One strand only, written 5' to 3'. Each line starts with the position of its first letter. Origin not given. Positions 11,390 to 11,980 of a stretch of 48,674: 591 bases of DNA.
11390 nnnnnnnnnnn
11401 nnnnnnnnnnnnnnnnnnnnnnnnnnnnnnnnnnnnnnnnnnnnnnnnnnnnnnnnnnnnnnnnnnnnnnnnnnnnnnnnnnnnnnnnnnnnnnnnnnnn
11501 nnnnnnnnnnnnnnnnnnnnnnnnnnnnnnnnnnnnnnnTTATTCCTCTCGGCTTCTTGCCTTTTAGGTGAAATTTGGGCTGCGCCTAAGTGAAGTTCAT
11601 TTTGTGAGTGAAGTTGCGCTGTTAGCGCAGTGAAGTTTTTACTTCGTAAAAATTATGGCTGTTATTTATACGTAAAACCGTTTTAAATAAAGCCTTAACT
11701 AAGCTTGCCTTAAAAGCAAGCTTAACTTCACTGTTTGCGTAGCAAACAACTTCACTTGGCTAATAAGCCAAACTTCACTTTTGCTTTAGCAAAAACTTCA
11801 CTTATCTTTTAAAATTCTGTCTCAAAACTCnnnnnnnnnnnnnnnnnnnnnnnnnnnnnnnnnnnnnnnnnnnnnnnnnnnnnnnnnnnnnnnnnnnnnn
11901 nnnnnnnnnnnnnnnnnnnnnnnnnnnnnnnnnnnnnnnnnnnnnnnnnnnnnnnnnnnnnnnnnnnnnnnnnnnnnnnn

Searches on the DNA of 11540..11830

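Call 93: search_rna_families(source=window, start=11540, end=11830, threshold=evalue, max_evalue=0.01)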
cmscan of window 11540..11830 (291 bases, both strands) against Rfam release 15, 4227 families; matches with E-value up to 0.01: 2.
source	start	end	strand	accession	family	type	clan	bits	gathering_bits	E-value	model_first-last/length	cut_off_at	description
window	11566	11641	+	RF01706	Gut-1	Gene; sRNA;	-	38.8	50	2.2e-06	1-77/77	no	Gut-1 RNA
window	11744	11822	-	RF01706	Gut-1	Gene; sRNA;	-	26.2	50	0.0033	1-77/77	no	Gut-1 RNA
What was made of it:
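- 11567..11637 (+): Copy B, left arm. It has a degenerate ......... site at 11567-11575, then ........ at 11590, 11608 and 11630. Its hairpins differ in sequence from those of copy A. Gut-1 match at 11566-11641 (+): 38.8 bits (call 93).
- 11724..11802 (-): Copy B, right arm. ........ sites lie at 11724, 11748, 11771 and 11794, with three hairpins between them. Gut-1 match at 11744-11822 (-): 26.2 bits (call 93).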
